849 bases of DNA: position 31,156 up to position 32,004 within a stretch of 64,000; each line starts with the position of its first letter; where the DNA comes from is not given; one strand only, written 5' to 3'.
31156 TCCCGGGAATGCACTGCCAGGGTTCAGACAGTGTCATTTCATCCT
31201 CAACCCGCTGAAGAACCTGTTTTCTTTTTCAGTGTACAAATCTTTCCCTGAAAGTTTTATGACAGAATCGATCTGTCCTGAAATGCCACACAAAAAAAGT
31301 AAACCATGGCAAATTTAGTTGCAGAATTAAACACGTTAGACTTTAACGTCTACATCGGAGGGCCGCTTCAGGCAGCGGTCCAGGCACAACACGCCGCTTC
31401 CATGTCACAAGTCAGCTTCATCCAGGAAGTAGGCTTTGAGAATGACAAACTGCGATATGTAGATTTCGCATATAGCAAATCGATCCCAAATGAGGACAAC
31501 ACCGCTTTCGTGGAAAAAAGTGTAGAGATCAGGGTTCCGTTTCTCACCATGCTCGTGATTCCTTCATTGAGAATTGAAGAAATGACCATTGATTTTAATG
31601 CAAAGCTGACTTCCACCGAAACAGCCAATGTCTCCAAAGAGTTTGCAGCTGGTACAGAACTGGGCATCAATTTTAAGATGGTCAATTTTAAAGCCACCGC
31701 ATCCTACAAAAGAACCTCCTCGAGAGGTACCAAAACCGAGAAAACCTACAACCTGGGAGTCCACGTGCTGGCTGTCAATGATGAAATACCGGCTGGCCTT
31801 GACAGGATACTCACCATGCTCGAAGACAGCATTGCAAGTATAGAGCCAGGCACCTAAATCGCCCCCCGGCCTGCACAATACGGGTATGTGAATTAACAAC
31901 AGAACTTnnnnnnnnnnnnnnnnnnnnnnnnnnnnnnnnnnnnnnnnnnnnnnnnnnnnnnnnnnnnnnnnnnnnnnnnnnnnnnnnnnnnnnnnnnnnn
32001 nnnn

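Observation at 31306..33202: Central orphan three-gene operon: two related DUF2589-like proteins plus a small helical protein, a candidate undescribed system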

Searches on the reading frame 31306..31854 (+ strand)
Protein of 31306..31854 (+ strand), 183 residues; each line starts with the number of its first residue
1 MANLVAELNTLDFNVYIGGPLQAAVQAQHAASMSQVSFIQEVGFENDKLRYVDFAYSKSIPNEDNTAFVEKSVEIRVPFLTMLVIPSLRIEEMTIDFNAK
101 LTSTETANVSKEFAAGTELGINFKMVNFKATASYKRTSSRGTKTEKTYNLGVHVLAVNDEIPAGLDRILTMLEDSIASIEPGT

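Call 3: search_protein_families(library=pfam, proteins=[window:31306-31854:+], max_evalue=1)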
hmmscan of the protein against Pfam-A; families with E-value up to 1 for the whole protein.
window:31306-31854:+ (183 aa): 3 families
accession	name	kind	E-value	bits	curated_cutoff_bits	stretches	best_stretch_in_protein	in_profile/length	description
PF11655.13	DUF2589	-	6.4e-31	108.2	23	1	17-174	6-153/154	Protein of unknown function (DUF2589)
PF21674.2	CCDC22_N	-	0.039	15.2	24.8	0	96-135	48-87/109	CCDC22 protein N-terminal domain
PF13332.12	Fil_haemagg_2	-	0.077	13.5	22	1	102-148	67-115/170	Hemagglutinin repeat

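Call 4: search_protein_families(library=padloc, proteins=[window:31306-31854:+], max_evalue=1)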
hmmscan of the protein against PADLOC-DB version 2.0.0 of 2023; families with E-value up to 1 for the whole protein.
window:31306-31854:+ (183 aa): 0 families

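Call 5: search_protein_families(library=ncbifam, proteins=[window:31306-31854:+], max_evalue=1)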
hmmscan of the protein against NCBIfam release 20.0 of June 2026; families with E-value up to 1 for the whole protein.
window:31306-31854:+ (183 aa): 1 family
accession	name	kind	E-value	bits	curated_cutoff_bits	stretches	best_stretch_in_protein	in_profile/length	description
NF001987.0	PRK00782.1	equivalog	0.031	13.5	295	1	52-108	102-158/267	MEMO1 family protein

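Call 6: search_protein_families(library=phrogs, proteins=[window:31306-31854:+], max_evalue=1)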
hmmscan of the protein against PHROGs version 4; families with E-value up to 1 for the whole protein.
window:31306-31854:+ (183 aa): 1 family
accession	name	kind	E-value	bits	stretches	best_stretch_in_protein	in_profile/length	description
phrog_20246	-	unknown function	0.18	12.8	1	111-158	20-63/69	-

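Call 9: search_solved_structures(query=window:31306-31854:+, max_evalue=10)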
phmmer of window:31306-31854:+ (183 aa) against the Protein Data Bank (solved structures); distinct sequences matched with E-value up to 10: 0.

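Call 10: find_homologous_proteins(query=window:31306-31854:+)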
Query window:31306-31854:+ (183 aa): 729 proteins with E <= 0.001 among 791 candidates; the best 120 are listed.
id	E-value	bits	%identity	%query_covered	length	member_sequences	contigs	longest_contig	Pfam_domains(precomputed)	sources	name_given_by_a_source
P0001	4.7e-111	386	100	100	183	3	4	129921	PF11655.14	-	-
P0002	1.0e-89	317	82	99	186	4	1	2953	PF11655.14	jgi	jgi:hypothetical protein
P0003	1.7e-88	313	80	99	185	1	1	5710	PF11655.14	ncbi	-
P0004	2.9e-87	309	79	100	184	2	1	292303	PF11655.14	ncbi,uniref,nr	ncbi:DUF2589 domain-containing protein [Alteromonas halophila]|uniref:DUF2589 domain-containing prot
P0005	8.8e-86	304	81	98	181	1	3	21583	PF11655.14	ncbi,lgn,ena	-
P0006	3.0e-85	302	79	98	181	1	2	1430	PF11655.14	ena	-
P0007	3.2e-85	302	79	98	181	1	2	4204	PF11655.14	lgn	-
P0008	3.2e-85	302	79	98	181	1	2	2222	PF11655.14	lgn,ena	-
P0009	6.0e-85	301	79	98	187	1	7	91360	PF11655.14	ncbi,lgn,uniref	ncbi:DUF2589 domain-containing protein [Kordia sp.]|uniref:DUF2589 domain-containing protein n=1 Tax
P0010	1.1e-84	301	78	98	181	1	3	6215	PF11655.14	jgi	jgi:hypothetical protein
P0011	1.2e-84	300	78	98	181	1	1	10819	PF11655.14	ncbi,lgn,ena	-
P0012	1.7e-84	300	78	98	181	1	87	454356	PF11655.14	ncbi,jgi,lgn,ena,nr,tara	ncbi:MAG: hypothetical protein CMI00_14560 [Oceanospirillaceae bacterium]|nr:hypothetical protein [O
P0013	3.0e-83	296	79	98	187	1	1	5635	PF11655.14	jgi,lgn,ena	-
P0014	2.0e-82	293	76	98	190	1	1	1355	PF11655.14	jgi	jgi:hypothetical protein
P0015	2.9e-82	293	76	99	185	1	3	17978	PF11655.14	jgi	jgi:hypothetical protein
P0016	4.3e-82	292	77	98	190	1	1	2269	PF11655.14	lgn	-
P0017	5.2e-82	292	78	98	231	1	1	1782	PF11655.14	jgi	jgi:hypothetical protein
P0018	7.4e-81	288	78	98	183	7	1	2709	PF11655.14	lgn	-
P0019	8.3e-81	288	75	98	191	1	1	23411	PF11655.14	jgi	jgi:hypothetical protein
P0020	2.1e-80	287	75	97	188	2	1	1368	PF11655.14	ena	-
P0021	2.4e-80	286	77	97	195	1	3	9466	PF11655.14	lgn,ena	-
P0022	4.8e-80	285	74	98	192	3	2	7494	PF11655.14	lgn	-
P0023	4.9e-80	285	75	99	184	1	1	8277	PF11655.14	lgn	-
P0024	1.0e-79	284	74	98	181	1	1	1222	PF11655.14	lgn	-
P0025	1.8e-79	284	74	98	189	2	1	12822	PF11655.14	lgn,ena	-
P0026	5.1e-79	282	68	98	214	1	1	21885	PF11655.14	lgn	-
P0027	8.6e-79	281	72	98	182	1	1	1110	PF11655.14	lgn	-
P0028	1.1e-78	281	75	98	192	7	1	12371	PF11655.14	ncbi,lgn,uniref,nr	ncbi:DUF2589 domain-containing protein [Flavobacterium sp.]|uniref:DUF2589 domain-containing protein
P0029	1.1e-78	281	69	98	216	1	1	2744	PF11655.14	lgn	-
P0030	1.6e-78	281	68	98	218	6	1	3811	PF11655.14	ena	-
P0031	1.8e-78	280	73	98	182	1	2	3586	PF11655.14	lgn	-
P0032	1.9e-78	280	73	98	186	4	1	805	PF11655.14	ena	-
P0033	2.2e-78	280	70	98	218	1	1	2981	PF11655.14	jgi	-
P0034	3.1e-78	280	72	97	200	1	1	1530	PF11655.14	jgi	jgi:hypothetical protein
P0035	3.6e-78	279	74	98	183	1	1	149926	PF11655.14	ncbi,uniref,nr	ncbi:DUF2589 domain-containing protein [Oceanobacter mangrovi]|uniref:DUF2589 domain-containing prot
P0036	4.2e-78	279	69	98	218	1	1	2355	PF11655.14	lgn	-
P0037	4.2e-78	279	72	97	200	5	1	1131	PF11655.14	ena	-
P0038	5.7e-78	279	75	97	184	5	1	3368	PF11655.14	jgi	jgi:Protein of unknown function (DUF2589)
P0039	6.1e-78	279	74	98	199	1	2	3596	PF11655.14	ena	-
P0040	6.3e-78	279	69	98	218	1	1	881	PF11655.14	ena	-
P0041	6.5e-78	278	69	98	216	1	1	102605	PF11655.14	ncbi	-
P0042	9.6e-78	278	74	98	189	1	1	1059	PF11655.14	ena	-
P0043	9.8e-78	278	65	98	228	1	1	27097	PF11655.14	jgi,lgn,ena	-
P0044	1.1e-77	278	69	98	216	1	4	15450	PF11655.14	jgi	jgi:hypothetical protein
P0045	2.0e-77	277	70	98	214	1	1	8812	PF11655.14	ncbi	-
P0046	2.1e-77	277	74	98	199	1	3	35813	PF11655.14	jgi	jgi:hypothetical protein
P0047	2.3e-77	277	69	98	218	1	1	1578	PF11655.14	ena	-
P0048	2.6e-77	277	72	98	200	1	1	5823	PF11655.14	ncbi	-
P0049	2.7e-77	276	67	98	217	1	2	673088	PF11655.14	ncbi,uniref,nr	ncbi:uncharacterized protein DUF2589 [Nonlabens xylanidelens]|uniref:Uncharacterized protein DUF2589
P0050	4.0e-77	276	69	98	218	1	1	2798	PF11655.14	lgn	-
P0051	5.3e-77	276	72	97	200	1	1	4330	PF11655.14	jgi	jgi:hypothetical protein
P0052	5.8e-77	275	68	98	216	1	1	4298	PF11655.14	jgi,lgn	jgi:hypothetical protein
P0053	7.4e-77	275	73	98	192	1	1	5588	PF11655.14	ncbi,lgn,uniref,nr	ncbi:DUF2589 domain-containing protein [Flavobacterium sp. FPG59]|uniref:DUF2589 domain-containing p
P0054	8.8e-77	275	73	97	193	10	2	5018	PF11655.14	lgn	-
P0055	1.0e-76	275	69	98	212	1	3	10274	PF11655.14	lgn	-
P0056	1.1e-76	275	73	98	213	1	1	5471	PF11655.14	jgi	jgi:hypothetical protein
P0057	1.9e-76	274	72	98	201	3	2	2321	PF11655.14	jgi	jgi:hypothetical protein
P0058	2.0e-76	274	71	97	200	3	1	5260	PF11655.14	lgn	-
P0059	2.8e-76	273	73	98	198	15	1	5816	PF11655.14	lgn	-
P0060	3.1e-76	273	65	98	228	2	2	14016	PF11655.14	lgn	-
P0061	4.5e-76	273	70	98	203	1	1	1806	PF11655.14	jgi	-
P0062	5.5e-76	272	68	98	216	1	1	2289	PF11655.14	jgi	jgi:hypothetical protein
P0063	5.9e-76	272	68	98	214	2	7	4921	PF11655.14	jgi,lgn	jgi:hypothetical protein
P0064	6.6e-76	272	71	98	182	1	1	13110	PF11655.14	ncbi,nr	ncbi:MAG: DUF2589 domain-containing protein [Ignavibacteria bacterium]|nr:DUF2589 domain-containing 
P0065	7.3e-76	272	67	98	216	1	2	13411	PF11655.14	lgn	-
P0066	7.8e-76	272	64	98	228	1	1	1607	PF11655.14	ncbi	-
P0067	8.3e-76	272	72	98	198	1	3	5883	PF11655.14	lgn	-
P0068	1.0e-75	271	70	98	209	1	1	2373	PF11655.14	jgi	jgi:uncharacterized protein DUF2589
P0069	1.6e-75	271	68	98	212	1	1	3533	PF11655.14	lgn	-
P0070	2.2e-75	270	67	98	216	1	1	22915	PF11655.14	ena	-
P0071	2.5e-75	270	72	98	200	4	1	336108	PF11655.14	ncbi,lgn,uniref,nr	ncbi:uncharacterized protein DUF2589 [Flavobacterium tiangeerense]|uniref:Uncharacterized protein DU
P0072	2.7e-75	270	73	97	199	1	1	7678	PF11655.14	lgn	-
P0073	2.7e-75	270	68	98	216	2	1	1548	PF11655.14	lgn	-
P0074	3.3e-75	270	72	98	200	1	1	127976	PF11655.14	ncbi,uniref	ncbi:DUF2589 domain-containing protein [Flavobacterium polysaccharolyticum]|uniref:DUF2589 domain-co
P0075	4.2e-75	269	69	98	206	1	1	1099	PF11655.14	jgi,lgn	-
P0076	4.3e-75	269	67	98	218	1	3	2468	PF11655.14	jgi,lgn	jgi:hypothetical protein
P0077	7.4e-75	269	72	98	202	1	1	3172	PF11655.14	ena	-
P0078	8.2e-75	268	67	98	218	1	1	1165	PF11655.14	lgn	-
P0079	8.9e-75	268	72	98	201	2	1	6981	PF11655.14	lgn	-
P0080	9.6e-75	268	71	98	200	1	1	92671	PF11655.14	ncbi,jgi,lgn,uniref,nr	ncbi:DUF2589 domain-containing protein [Flavobacterium sp.]|jgi:hypothetical protein|uniref:DUF2589 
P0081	1.0e-74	268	67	98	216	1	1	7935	PF11655.14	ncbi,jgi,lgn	jgi:hypothetical protein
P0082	1.1e-74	268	71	98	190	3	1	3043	PF11655.14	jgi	jgi:hypothetical protein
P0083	1.1e-74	268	67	98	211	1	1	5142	PF11655.14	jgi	-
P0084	1.3e-74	268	67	98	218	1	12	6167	PF11655.14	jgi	jgi:hypothetical protein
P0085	1.3e-74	268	72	98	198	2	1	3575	PF11655.14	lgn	-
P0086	1.6e-74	267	70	97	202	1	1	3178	PF11655.14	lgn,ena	-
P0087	1.7e-74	267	69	98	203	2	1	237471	PF11655.14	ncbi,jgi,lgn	ncbi:MAG: DUF2589 domain-containing protein [Pseudomonadota bacterium]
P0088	1.8e-74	267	70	97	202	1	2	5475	PF11655.14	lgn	-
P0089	1.8e-74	267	69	98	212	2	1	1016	PF11655.14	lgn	-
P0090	2.0e-74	267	69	97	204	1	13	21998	PF11655.14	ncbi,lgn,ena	-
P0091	2.3e-74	267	67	98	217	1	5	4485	PF11655.14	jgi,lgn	jgi:hypothetical protein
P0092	3.2e-74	267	69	97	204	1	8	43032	PF11655.14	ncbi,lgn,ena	-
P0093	3.5e-74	266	71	98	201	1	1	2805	PF11655.14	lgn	-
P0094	3.6e-74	266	63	98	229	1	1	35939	PF11655.14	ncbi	-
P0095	3.7e-74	266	70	97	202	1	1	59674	PF11655.14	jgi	-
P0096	4.2e-74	266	70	97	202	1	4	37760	PF11655.14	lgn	-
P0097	4.4e-74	266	73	97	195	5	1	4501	PF11655.14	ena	-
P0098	5.1e-74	266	69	97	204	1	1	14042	PF11655.14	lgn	-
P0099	5.1e-74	266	69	97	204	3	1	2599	PF11655.14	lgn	-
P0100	5.1e-74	266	69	97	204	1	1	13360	PF11655.14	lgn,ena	-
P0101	5.5e-74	266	69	97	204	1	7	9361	PF11655.14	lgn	-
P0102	6.1e-74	266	69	97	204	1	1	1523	PF11655.14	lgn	-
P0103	6.2e-74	266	68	98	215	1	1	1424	PF11655.14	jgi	jgi:hypothetical protein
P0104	6.2e-74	266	69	97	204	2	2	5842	PF11655.14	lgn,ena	-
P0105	6.3e-74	266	69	97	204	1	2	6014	PF11655.14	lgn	-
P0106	6.7e-74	265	70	97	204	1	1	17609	PF11655.14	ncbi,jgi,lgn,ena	jgi:Protein of unknown function (DUF2589)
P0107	7.6e-74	265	73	97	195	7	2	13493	PF11655.14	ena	-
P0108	7.8e-74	265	70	97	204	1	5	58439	PF11655.14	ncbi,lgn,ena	-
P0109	8.1e-74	265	69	97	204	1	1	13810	PF11655.14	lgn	-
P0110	1.0e-73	265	68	98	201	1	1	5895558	PF11655.14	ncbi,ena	-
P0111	1.1e-73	265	72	97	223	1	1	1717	PF11655.14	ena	-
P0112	1.1e-73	265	71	98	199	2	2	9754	PF11655.14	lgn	-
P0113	1.2e-73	265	69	96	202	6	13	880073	PF11655.14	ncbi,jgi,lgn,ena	jgi:hypothetical protein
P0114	1.3e-73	264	69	98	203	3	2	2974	PF11655.14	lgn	-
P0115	1.3e-73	264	69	97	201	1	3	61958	PF11655.14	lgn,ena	-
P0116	1.3e-73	264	68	97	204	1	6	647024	PF11655.14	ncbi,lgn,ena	-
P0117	1.5e-73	264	66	98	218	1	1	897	PF11655.14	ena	-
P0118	1.6e-73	264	68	98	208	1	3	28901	PF11655.14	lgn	-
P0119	1.8e-73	264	70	98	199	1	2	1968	PF11655.14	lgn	-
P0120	1.9e-73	264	72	97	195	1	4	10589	PF11655.14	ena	-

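Call 20: find_encoding_contigs(protein=P0113, flank=8000, max_places=4)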
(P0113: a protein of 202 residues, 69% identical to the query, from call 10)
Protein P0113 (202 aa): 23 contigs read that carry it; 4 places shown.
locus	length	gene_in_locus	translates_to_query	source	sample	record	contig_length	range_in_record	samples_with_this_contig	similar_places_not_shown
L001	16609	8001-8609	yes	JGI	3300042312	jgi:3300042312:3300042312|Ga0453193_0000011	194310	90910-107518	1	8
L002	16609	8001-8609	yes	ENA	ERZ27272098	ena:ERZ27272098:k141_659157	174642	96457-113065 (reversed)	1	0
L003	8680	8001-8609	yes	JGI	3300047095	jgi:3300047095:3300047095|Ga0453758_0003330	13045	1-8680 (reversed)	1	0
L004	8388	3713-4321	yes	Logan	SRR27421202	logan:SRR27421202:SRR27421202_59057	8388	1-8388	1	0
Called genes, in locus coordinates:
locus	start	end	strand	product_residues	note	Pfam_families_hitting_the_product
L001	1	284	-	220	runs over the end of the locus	PF00903:Glyoxalase (weak)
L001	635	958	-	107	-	PF12840:HTH_20, PF01022:HTH_5 (weak)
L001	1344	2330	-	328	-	-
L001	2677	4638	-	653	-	PF00270:DEAD, PF04851:ResIII (weak), PF00271:Helicase_C, PF25399:DeaD_dimer, PF03880:DbpA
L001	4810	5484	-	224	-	PF13460:NAD_binding_10 (weak)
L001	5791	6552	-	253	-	PF04391:DUF533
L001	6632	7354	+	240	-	-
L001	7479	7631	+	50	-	-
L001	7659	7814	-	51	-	-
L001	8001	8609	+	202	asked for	PF11655:DUF2589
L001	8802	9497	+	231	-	-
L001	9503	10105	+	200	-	-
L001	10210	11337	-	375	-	PF09949:APP1_cat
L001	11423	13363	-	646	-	PF00512:HisKA, PF02518:HATPase_c, PF00072:Response_reg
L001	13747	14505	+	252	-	PF13505:OMP_b-brl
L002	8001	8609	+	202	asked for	PF11655:DUF2589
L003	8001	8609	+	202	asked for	PF11655:DUF2589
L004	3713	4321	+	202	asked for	PF11655:DUF2589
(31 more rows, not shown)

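Call 21: find_encoding_contigs(protein=P0012, flank=8000, max_places=4)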
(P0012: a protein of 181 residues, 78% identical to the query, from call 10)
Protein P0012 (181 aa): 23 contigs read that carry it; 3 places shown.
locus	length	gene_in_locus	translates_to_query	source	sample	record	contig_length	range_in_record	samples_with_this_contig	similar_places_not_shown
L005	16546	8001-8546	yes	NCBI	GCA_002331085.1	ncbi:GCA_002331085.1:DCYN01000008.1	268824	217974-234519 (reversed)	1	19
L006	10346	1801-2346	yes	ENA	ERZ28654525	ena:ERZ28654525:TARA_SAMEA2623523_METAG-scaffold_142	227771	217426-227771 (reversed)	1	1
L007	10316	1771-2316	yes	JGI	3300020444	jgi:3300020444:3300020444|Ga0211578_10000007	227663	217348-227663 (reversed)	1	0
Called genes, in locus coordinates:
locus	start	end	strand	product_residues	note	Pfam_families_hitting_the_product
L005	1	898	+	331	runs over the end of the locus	PF01636:APH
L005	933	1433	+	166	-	PF13505:OMP_b-brl, PF01389:OmpA_membrane (faint)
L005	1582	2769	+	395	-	PF00108:Thiolase_N, PF02803:Thiolase_C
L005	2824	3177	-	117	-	-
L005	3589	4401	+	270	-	PF18863:AbiJ_NTD4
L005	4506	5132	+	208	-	-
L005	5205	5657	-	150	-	PF00583:Acetyltransf_1, PF13673:Acetyltransf_10, PF13508:Acetyltransf_7, PF14542:Acetyltransf_CG (weak)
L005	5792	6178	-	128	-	PF10067:DUF2306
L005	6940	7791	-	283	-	PF01842:ACT (faint), PF00551:Formyl_trans_N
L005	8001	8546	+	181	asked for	PF11655:DUF2589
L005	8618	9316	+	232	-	-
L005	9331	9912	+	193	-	-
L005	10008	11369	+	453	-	PF14793:DUF4478, PF03641:Lysine_decarbox, PF11892:PpnN_C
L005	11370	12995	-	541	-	PF00245:Alk_phosphatase, PF01676:Metalloenzyme (weak)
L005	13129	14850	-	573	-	PF11412:DsbD_N, PF02683:DsbD_TM, PF13386:DsbD_2, PF00085:Thioredoxin, PF13899:Thioredoxin_7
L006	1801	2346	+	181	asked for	PF11655:DUF2589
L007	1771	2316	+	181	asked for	PF11655:DUF2589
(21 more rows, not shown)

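Call 23: find_related_loci(query=A1, collection=genome_contigs, flank=6000)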
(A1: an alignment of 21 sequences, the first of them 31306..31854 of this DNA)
Query A1 (183 aa) in genome_contigs; peptide patterns used: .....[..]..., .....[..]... (x = any residue, [..] = any of these).
154 stretches matched a pattern; 149 encode a relative of the query (tblastn E <= 1e-3); the best 80 are kept; 80 distinct loci.
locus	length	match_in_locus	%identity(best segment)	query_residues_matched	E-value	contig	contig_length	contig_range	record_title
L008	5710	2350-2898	80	1-182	3e-90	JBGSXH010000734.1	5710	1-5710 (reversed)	MAG: Cyclobacteriaceae bacterium isolate JTS-RE60 k141_2056525, whole genome shotgun sequence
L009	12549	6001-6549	79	1-183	3e-89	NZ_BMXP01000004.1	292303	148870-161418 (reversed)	Alteromonas halophila strain KCTC 22164 sequence04, whole genome shotgun sequence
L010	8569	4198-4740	81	1-179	6e-88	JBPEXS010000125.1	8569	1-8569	MAG: Thalassolituus sp. isolate MAG30 MAG30_MAG30_125, whole genome shotgun sequence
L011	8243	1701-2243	78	1-179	1e-86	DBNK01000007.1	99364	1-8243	MAG TPA_asm: Thalassolituus sp. UBA674 UBA674_contig_15287, whole genome shotgun sequence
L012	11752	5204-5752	79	1-179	1e-86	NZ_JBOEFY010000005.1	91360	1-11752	MAG: Kordia sp. isolate PBSAbac3 PBSAc_contig_152, whole genome shotgun sequence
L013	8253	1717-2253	78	1-179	7e-86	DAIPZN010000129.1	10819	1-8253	MAG TPA_asm: Cyclobacteriaceae bacterium isolate CTOTU10755 NODE_2026_length_10819_cov_10.135823, whole genome shotgun s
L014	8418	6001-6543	78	1-181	1e-85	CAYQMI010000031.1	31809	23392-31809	MAG TPA_asm: uncultured Glaciecola sp. isolate SRP268394_co2_182 genome assembly, contig: NODE_1912_length_31809_cov_9.9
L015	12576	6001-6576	69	1-177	1e-83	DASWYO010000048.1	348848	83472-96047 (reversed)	MAG TPA_asm: Lysobacteraceae bacterium isolate SMAG_U3713 k141_663532, whole genome shotgun sequence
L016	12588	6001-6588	73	1-179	5e-83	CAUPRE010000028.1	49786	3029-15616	MAG: uncultured Flavobacterium sp. isolate m20-metabat.4 genome assembly, contig: m20-c84, whole genome shotgun sequence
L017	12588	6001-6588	73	1-179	2e-83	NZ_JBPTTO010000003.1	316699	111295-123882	Flavobacterium sp. RSSB_23 contig_3, whole genome shotgun sequence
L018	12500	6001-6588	73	1-179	8e-83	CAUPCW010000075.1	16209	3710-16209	MAG: uncultured Flavobacterium sp. isolate m02-metabat.1 genome assembly, contig: m02-c412, whole genome shotgun sequenc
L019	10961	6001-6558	75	1-179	6e-83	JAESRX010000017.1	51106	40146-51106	MAG: Flavobacteriaceae bacterium isolate NORP270 Contig_source1382A_1736, whole genome shotgun sequence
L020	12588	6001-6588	73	1-179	9e-83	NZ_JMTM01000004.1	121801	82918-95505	Flavobacterium succinicans strain DD5b FLB_contig000004, whole genome shotgun sequence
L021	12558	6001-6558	74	1-179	2e-82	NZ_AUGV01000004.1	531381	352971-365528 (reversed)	Oceanobacter kriegii DSM 6294 G516DRAFT_scaffold00003.3_C, whole genome shotgun sequence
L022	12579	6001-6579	69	1-178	2e-82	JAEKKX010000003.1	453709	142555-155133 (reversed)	MAG: Lysobacterales bacterium isolate SH_71_25 SH_S37_scaffold_0, whole genome shotgun sequence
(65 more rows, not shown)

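Call 26: predict_structure(alignment_id=A1)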
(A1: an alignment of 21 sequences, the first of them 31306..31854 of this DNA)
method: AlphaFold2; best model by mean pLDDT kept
length: 183 residues; sequences in the alignment: 21
mean_pLDDT: 42.6   pTM: 0.23
mean pLDDT of the five models: 42.6, 41.2, 40.4, 40.2, 38.7
residues with pLDDT >= 90: 0; 70-90: 1; 50-70: 43; < 50: 139
segments of 3 or more residues with pLDDT < 50: 1-18, 20-36, 84-167, 169-183
pLDDT, mean of each block of 10 residues (from residue 1): 44 41 43 47 55 56 64 55 43 33 33 34 31 32 34 35 46 43 38
secondary structure, 60 per line:
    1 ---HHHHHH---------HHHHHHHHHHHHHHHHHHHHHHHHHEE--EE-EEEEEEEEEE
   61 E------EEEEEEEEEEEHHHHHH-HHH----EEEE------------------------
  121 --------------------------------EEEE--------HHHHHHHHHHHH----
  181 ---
elements in order: H4-9 H19-43 E51-61 E68-78 H79-84 E93-96 E153-156 H165-176

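Call 27: search_solved_structures(query=A1, max_evalue=10)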
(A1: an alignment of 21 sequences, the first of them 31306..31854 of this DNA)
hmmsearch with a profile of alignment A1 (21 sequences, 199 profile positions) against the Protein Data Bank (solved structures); distinct sequences matched with E-value up to 10: 4.
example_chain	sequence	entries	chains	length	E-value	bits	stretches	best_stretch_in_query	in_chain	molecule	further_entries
6spf_F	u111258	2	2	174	0.3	14.4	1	142-189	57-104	50S ribosomal protein L5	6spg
6spd_F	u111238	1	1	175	0.3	14.4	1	142-189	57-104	50S ribosomal protein L5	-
7unr_F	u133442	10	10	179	0.32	14.4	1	142-189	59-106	50S ribosomal protein L5 | Large ribosomal subunit protein uL5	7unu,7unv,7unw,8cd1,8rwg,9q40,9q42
6spb_F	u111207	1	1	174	0.54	13.6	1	142-189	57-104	50S ribosomal protein L5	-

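Call 30: find_encoding_contigs(protein=P0001, flank=3000, max_places=4)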
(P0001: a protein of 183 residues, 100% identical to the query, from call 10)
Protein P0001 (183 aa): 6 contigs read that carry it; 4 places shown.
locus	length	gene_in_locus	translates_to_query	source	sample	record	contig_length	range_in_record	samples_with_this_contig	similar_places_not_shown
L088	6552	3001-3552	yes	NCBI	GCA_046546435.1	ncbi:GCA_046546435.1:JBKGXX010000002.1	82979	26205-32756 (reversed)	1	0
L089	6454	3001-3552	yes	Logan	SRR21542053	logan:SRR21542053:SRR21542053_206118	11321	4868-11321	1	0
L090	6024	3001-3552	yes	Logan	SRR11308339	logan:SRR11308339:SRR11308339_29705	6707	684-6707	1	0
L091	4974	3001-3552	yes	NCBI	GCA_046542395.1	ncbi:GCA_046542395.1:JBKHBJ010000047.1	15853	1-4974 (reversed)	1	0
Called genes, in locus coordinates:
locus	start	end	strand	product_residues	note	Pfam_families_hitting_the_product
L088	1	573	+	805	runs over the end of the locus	PF12704:MacB_PCD, PF02687:FtsX, PF12704:MacB_PCD (weak), PF02687:FtsX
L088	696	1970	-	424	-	PF00890:FAD_binding_2 (weak), PF01134:GIDA (faint), PF01266:DAO (faint), PF03486:HI0933_like, PF07992:Pyr_redox_2, PF12831:FAD_oxidored, PF00890:FAD_binding_2 (weak), PF22780:HI0933_like_1st, +1 more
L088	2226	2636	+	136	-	PF00293:NUDIX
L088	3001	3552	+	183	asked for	PF11655:DUF2589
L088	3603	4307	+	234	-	-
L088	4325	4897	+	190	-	-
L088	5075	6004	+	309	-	PF00924:MS_channel_2nd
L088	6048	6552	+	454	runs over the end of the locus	PF00171:Aldedh, PF05893:LuxC (weak)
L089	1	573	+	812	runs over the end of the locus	PF12704:MacB_PCD, PF02687:FtsX, PF12704:MacB_PCD (weak), PF02687:FtsX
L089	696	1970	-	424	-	PF00890:FAD_binding_2 (weak), PF01134:GIDA (faint), PF01266:DAO (faint), PF03486:HI0933_like, PF07992:Pyr_redox_2, PF12831:FAD_oxidored, PF00890:FAD_binding_2 (weak), PF22780:HI0933_like_1st, +1 more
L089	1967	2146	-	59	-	-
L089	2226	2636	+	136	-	PF00293:NUDIX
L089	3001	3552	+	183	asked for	PF11655:DUF2589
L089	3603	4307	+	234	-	-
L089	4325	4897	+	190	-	-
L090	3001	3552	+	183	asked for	PF11655:DUF2589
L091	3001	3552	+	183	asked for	PF11655:DUF2589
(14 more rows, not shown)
